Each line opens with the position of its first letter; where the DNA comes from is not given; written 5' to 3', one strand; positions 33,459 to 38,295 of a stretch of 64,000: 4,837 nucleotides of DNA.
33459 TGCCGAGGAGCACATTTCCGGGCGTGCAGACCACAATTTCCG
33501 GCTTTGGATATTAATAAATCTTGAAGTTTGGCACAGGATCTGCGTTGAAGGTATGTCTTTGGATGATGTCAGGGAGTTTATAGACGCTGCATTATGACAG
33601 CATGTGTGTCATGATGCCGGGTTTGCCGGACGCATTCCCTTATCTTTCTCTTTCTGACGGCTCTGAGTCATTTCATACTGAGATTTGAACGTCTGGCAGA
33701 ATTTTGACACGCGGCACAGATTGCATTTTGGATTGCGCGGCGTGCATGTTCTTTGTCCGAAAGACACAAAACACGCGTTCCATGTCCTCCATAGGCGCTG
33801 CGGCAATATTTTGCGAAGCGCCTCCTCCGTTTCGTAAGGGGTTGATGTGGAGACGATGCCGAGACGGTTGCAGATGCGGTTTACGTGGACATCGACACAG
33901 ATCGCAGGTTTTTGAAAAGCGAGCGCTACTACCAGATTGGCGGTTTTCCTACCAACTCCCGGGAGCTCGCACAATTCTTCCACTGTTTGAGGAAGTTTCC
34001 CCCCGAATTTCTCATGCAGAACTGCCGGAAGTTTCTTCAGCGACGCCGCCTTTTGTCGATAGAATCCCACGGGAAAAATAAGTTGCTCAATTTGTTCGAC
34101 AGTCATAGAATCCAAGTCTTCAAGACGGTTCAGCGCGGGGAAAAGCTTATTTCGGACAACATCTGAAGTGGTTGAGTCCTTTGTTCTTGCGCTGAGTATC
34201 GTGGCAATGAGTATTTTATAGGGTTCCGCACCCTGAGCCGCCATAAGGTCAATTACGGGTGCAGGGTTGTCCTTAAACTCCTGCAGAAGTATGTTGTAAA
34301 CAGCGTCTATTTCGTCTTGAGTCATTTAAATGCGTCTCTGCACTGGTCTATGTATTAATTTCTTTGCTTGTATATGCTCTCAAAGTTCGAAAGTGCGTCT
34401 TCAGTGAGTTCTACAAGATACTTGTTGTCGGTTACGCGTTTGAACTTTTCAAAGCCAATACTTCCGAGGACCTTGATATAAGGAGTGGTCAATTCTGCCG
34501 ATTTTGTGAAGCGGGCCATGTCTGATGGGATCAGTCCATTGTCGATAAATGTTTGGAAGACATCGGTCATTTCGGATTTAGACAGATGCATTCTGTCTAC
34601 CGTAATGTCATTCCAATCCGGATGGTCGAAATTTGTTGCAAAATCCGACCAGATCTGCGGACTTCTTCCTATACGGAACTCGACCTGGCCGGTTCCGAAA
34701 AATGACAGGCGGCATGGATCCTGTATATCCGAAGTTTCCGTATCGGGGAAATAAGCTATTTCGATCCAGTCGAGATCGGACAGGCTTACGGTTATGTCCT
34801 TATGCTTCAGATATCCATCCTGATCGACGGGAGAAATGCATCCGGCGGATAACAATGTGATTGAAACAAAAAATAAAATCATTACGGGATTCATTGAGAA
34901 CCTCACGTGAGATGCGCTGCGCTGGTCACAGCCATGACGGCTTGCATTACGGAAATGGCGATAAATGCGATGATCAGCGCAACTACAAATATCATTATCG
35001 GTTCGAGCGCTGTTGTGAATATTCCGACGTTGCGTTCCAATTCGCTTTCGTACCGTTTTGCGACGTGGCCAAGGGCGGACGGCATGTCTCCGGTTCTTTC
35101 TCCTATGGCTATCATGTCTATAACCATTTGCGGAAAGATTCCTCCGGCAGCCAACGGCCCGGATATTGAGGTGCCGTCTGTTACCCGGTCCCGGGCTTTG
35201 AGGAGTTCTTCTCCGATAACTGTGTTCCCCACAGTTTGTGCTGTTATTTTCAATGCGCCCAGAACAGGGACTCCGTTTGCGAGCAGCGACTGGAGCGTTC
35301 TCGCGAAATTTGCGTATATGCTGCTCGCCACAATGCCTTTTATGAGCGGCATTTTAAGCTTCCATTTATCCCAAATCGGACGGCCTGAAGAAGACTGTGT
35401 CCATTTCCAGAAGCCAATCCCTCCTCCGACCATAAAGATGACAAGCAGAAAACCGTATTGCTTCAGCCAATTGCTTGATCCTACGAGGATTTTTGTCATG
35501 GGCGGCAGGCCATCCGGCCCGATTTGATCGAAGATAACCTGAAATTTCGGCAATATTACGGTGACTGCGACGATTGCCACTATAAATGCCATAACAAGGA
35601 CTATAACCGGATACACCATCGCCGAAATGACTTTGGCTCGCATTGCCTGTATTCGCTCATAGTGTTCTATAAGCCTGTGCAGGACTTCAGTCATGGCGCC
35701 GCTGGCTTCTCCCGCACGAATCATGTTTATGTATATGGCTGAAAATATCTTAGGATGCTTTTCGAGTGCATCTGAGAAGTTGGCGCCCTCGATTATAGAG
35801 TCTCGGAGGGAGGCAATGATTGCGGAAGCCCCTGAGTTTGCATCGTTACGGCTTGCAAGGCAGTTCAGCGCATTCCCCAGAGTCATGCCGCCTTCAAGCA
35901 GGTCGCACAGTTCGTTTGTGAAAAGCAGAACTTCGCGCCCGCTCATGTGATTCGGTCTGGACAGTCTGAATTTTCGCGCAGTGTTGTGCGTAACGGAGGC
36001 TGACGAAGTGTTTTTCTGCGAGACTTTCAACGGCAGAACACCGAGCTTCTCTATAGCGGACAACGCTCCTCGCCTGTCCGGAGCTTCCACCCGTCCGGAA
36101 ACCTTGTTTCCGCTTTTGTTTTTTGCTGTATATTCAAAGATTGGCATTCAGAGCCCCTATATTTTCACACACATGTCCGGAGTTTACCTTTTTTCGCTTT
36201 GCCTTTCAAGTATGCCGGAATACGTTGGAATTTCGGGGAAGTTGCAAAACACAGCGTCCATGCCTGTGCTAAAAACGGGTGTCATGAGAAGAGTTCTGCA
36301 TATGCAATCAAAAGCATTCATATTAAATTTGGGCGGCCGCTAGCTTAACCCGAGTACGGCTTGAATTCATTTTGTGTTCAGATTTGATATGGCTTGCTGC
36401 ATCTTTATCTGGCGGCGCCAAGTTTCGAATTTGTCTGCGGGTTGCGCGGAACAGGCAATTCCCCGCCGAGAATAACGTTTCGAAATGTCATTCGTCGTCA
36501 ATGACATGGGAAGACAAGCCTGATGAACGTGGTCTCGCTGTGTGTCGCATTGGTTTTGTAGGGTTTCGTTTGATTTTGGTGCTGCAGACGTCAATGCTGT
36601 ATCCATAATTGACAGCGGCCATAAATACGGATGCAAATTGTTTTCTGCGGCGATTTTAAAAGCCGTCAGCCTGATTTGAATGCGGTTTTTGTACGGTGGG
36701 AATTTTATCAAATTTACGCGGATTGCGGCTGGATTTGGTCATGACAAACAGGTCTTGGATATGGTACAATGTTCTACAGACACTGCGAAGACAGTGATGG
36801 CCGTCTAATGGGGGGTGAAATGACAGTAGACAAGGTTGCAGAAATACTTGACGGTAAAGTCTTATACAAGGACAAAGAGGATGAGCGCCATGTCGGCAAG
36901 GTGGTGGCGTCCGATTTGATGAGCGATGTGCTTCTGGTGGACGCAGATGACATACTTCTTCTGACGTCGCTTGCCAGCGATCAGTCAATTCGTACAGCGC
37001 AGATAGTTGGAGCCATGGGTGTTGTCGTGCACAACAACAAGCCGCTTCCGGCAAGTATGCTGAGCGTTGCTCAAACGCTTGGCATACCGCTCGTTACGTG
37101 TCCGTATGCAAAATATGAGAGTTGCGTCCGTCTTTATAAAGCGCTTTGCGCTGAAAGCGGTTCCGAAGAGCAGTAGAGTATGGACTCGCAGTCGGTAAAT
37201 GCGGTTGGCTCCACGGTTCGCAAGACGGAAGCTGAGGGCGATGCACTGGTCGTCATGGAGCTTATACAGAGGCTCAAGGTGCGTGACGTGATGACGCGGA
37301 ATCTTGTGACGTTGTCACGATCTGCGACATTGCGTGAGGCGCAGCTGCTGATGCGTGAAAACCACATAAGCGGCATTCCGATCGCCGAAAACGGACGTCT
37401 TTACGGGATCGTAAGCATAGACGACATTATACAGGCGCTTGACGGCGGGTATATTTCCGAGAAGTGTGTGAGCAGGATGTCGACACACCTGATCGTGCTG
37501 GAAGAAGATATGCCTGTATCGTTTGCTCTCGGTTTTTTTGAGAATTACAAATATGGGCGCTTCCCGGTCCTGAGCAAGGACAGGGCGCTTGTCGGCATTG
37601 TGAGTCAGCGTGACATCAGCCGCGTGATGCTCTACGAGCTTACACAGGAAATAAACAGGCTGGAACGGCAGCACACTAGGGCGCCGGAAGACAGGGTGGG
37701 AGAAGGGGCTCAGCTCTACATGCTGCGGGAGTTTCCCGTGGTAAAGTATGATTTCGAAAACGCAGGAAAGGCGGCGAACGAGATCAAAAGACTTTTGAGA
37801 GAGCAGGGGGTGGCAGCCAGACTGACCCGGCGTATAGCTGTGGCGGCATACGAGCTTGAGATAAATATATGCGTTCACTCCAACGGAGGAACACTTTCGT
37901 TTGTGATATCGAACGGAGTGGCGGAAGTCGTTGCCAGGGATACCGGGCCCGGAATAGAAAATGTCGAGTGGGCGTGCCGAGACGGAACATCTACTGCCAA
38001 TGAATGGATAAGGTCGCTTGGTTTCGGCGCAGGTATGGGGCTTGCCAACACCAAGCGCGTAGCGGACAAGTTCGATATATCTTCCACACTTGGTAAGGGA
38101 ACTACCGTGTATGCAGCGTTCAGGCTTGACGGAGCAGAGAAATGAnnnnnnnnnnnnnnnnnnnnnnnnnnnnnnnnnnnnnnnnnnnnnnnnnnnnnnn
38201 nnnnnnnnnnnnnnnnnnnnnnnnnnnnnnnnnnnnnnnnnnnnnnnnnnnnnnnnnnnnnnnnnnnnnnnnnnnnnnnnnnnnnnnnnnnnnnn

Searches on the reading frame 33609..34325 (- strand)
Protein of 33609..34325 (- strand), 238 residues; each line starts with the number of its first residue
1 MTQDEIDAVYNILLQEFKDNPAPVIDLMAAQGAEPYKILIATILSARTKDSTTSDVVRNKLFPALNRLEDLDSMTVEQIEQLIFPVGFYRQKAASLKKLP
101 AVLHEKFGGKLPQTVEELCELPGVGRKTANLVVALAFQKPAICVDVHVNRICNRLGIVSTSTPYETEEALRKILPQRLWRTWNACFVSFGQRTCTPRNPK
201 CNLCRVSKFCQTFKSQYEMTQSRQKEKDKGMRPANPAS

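Call 22: search_protein_families(library=pfam, proteins=[window:33609-34325:-], max_evalue=0.0001)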
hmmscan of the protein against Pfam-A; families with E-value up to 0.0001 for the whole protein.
window:33609-34325:- (238 aa): 2 families
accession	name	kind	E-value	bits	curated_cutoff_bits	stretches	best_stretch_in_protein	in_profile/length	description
PF00730.31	HhH-GPD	-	4.3e-20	72.5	26.2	1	40-176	1-108/108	HhH-GPD superfamily base excision DNA repair protein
PF00633.29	HHH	-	3.1e-09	36.6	24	1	107-133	2-28/30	Helix-hairpin-helix motif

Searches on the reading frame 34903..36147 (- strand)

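Call 23: search_protein_families(library=pfam, proteins=[window:34903-36147:-], max_evalue=0.0001)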
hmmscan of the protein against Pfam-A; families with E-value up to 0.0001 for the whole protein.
window:34903-36147:- (414 aa): 1 family
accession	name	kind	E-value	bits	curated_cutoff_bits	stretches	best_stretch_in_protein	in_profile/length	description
PF00482.28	T2SSF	-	4.2e-52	175.8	25.2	2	76-200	1-125/125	Type II secretion system (T2SS), protein F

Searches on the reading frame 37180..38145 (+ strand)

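Call 23: search_protein_families(library=pfam, proteins=[window:37180-38145:+], max_evalue=0.0001)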
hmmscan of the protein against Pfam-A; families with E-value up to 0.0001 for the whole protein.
window:37180-38145:+ (321 aa): 3 families
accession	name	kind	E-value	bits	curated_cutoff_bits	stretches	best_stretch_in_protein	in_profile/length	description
PF00571.33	CBS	-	7.1e-29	100.3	24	2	34-88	1-56/57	CBS domain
PF13581.12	HATPase_c_2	-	9.9e-07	29.3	27.4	1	193-311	6-124/127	Histidine kinase-like ATPase domain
PF02518.31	HATPase_c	-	1.6e-05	25.7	26.4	1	223-316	10-109/111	Histidine kinase-, DNA gyrase B-, and HSP90-like ATPase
